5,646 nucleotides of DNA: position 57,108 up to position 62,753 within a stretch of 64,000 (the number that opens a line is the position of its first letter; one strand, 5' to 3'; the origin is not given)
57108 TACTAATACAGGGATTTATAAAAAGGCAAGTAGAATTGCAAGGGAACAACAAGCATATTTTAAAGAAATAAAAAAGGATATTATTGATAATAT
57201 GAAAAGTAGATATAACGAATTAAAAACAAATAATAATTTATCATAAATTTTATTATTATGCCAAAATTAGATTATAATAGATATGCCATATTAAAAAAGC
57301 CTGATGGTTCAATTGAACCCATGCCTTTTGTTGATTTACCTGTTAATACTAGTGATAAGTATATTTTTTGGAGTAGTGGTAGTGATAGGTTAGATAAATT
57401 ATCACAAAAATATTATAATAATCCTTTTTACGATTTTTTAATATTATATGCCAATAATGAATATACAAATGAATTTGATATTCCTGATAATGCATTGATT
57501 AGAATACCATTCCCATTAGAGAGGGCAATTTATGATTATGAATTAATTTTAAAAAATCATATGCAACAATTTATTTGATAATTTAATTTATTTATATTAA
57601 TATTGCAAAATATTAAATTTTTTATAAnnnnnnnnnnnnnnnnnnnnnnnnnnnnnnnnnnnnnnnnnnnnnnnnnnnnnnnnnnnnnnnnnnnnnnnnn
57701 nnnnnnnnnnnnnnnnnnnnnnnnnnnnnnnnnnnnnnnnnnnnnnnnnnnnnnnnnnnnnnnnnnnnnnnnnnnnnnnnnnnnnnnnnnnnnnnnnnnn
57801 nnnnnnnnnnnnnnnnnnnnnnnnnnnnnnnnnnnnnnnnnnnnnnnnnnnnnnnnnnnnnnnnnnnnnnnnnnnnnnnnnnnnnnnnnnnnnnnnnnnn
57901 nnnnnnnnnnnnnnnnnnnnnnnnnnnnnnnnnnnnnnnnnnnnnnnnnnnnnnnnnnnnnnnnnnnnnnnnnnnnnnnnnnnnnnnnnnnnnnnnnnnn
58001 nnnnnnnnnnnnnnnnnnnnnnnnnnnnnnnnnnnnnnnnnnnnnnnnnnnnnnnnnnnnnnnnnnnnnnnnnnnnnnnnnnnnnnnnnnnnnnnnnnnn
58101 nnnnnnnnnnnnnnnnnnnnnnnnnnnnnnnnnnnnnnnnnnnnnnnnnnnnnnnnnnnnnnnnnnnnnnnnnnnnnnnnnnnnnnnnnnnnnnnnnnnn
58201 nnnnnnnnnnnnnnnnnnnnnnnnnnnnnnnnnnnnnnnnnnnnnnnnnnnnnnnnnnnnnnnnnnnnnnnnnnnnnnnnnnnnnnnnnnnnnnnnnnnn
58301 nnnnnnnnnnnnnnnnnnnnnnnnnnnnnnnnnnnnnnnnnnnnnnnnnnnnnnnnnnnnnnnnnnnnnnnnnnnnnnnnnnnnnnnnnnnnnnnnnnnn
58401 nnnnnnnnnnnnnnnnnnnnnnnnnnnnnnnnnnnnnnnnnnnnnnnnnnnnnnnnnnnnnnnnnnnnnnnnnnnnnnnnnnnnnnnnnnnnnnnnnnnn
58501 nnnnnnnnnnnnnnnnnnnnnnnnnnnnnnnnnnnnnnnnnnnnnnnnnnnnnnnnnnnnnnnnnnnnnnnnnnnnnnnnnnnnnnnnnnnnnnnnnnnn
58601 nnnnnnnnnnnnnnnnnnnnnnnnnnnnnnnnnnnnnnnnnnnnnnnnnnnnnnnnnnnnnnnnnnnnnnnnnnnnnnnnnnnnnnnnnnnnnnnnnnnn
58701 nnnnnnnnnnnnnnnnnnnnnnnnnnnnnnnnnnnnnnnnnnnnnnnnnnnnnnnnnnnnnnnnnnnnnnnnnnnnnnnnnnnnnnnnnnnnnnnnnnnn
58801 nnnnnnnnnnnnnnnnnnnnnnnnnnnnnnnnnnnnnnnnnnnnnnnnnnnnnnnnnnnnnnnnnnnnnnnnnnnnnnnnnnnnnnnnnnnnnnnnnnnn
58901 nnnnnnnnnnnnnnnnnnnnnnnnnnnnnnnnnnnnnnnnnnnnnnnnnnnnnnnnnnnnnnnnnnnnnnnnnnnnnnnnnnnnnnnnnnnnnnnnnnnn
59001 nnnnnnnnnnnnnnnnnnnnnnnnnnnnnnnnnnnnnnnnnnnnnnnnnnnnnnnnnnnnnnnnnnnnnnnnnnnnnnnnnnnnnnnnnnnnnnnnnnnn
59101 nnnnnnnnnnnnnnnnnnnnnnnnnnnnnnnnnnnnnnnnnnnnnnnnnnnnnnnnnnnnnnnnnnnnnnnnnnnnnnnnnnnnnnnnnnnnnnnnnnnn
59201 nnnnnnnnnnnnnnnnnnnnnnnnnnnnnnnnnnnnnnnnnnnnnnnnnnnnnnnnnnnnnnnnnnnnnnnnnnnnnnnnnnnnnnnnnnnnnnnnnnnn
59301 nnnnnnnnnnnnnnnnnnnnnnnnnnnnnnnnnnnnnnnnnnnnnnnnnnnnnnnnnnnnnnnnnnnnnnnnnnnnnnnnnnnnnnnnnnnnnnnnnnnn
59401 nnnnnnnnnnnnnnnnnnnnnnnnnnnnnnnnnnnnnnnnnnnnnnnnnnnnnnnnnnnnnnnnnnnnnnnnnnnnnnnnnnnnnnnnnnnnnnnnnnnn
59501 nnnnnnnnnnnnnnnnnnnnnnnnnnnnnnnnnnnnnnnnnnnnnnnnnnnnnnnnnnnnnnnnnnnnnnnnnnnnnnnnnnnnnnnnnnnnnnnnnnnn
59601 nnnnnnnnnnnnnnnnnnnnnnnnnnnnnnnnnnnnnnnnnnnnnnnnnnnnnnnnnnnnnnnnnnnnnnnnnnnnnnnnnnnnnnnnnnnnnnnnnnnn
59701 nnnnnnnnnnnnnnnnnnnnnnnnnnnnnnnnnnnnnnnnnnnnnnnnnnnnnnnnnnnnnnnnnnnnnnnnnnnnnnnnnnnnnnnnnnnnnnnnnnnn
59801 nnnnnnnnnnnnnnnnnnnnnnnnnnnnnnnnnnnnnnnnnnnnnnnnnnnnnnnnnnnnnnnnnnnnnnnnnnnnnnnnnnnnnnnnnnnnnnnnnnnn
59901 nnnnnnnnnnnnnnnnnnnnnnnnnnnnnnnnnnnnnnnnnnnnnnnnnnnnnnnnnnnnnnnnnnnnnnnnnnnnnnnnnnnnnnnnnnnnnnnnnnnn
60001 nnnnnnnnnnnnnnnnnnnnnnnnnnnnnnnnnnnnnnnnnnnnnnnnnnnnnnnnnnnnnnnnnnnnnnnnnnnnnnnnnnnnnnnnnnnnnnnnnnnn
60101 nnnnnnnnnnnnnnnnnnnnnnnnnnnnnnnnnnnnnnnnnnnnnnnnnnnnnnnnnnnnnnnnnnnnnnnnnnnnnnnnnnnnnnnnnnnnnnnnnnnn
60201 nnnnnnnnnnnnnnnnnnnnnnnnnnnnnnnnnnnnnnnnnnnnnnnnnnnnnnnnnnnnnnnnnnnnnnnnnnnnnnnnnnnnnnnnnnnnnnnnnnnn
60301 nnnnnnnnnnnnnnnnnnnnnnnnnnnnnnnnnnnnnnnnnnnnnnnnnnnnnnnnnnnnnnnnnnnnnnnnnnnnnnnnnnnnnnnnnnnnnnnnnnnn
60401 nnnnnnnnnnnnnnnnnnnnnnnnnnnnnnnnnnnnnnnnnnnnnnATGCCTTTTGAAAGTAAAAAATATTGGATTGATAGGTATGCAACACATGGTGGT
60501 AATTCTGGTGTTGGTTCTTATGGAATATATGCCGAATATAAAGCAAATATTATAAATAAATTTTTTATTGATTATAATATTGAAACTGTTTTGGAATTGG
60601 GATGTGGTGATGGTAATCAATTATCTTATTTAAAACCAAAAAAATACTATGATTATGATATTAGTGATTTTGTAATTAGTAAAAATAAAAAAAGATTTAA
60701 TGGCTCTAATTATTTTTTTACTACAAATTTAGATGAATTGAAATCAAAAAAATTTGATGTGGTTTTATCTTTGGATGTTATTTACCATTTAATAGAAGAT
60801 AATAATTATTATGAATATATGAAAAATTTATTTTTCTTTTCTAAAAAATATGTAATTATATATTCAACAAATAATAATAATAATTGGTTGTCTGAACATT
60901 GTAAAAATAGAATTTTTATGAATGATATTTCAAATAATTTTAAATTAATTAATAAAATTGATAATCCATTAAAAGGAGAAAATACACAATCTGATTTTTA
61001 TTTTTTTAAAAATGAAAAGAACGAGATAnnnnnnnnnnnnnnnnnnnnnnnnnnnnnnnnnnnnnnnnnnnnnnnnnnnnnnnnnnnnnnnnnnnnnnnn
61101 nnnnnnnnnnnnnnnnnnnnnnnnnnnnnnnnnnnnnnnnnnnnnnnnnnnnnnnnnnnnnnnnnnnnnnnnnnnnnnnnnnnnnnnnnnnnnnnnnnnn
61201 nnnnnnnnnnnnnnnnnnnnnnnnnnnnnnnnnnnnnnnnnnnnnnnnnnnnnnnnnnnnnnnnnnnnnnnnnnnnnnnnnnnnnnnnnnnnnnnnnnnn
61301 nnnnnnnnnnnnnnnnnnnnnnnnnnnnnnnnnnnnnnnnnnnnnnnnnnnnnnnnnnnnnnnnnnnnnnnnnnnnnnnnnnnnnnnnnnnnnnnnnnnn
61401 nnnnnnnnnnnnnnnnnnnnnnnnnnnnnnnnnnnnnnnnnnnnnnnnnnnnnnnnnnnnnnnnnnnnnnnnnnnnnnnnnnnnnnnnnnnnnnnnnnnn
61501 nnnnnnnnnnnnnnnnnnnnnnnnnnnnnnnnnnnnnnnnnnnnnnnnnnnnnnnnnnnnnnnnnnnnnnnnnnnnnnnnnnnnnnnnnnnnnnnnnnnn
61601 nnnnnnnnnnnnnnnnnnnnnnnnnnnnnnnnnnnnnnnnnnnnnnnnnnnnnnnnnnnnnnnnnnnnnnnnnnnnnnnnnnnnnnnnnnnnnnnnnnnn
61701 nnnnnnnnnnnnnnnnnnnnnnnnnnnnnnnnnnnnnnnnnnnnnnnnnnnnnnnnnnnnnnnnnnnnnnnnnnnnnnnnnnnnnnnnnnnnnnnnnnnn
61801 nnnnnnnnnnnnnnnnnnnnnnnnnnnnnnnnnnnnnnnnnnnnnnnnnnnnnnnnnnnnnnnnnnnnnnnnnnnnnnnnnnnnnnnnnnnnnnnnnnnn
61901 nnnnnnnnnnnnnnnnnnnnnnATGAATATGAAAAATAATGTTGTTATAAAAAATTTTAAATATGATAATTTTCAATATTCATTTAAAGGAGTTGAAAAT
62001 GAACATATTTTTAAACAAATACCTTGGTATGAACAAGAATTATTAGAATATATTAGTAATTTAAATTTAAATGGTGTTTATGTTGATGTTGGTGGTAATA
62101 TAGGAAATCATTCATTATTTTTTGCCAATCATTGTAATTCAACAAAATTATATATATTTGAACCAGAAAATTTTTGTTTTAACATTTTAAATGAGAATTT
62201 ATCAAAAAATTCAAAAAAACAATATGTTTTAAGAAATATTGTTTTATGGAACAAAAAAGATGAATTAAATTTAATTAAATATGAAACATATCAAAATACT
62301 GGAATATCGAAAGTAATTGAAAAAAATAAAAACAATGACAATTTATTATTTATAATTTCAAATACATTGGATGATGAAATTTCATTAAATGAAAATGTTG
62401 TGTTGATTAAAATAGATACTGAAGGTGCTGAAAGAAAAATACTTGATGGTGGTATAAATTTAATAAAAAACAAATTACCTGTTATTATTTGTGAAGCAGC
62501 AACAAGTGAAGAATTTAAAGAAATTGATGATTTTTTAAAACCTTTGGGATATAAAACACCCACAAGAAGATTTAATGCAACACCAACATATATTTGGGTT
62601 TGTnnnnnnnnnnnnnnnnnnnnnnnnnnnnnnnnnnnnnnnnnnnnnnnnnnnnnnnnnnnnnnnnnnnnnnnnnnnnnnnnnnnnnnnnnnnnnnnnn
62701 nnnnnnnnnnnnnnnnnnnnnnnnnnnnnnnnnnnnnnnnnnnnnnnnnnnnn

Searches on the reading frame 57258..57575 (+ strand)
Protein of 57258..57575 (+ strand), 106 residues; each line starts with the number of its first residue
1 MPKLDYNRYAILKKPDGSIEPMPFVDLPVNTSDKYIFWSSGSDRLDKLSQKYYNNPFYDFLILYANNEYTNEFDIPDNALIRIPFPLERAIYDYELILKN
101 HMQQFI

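Call 6: search_protein_families(library=pfam, proteins=[window:57258-57575:+], max_evalue=0.01)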
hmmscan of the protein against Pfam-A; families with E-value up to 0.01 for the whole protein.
window:57258-57575:+ (106 aa): 0 families

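Call 7: search_protein_families(library=phrogs, proteins=[window:57258-57575:+], max_evalue=0.01)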
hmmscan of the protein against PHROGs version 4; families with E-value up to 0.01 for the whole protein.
window:57258-57575:+ (106 aa): 2 families
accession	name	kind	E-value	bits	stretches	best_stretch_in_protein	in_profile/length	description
phrog_232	-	tail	0.0033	18.2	1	40-69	53-82/296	baseplate wedge subunit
phrog_7145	-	tail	0.0053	17.9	1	33-85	39-93/108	baseplate wedge subunit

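Call 112: search_solved_structures(query=window:57258-57575:+, max_evalue=10, show_alignments=2)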
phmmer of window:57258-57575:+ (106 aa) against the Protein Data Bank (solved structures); distinct sequences matched with E-value up to 10: 0.

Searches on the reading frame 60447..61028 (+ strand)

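Call 6: search_protein_families(library=pfam, proteins=[window:60447-61028:+], max_evalue=0.01)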
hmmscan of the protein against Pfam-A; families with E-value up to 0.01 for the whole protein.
window:60447-61028:+ (194 aa): 5 families
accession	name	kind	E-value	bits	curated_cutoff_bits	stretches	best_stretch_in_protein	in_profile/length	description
PF08242.18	Methyltransf_12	-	5.6e-09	37.1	30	1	49-119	1-79/98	Methyltransferase domain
PF13489.12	Methyltransf_23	-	2.6e-08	34.2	27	1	46-141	24-117/164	Methyltransferase domain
PF08241.18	Methyltransf_11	-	5.4e-08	33.8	21.2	1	49-119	1-74/95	Methyltransferase domain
PF13847.12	Methyltransf_31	-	3.2e-07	30.6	27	1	47-158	6-128/145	Methyltransferase domain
PF13649.12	Methyltransf_25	-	9.2e-07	29.9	27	1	48-128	1-89/97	Methyltransferase domain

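Call 7: search_protein_families(library=phrogs, proteins=[window:60447-61028:+], max_evalue=0.01)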
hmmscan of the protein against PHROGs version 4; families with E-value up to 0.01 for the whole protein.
window:60447-61028:+ (194 aa): 4 families
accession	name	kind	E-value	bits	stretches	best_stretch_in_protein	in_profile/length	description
phrog_3382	-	other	1.3e-09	38.6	1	14-138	17-145/207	methyltransferase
phrog_22502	-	other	2.1e-08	35.3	1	40-129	67-162/276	methyltransferase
phrog_4752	-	other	3e-05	24.4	1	35-116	43-135/241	tRNA methyltransferase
phrog_27380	-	other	0.00039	21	1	9-119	55-170/285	methyltransferase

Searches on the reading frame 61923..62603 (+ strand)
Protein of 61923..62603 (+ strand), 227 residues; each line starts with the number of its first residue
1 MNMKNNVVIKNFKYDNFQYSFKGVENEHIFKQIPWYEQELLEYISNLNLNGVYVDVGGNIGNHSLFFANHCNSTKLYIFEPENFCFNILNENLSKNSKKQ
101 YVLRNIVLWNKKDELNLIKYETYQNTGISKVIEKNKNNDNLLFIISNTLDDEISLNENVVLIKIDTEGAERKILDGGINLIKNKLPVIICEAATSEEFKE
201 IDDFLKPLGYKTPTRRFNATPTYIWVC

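Call 6: search_protein_families(library=pfam, proteins=[window:61923-62603:+], max_evalue=0.01)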
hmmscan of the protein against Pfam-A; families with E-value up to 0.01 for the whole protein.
window:61923-62603:+ (227 aa): 2 families
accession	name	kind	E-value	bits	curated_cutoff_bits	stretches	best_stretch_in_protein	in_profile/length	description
PF05050.19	Methyltransf_21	-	5.6e-14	53.1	22.7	1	55-211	1-172/173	Methyltransferase FkbM domain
PF05575.17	V_cholerae_RfbT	-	0.001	18.9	27.9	1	32-176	61-209/286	Vibrio cholerae RfbT protein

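Call 7: search_protein_families(library=phrogs, proteins=[window:61923-62603:+], max_evalue=0.01)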
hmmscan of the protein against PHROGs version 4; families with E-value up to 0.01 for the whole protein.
window:61923-62603:+ (227 aa): 2 families
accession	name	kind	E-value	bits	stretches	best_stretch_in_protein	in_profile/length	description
phrog_8156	-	other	1.6e-20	74.4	1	34-212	34-211/244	methyltransferase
phrog_28597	-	unknown function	8.6e-05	22.9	1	47-175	41-163/233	-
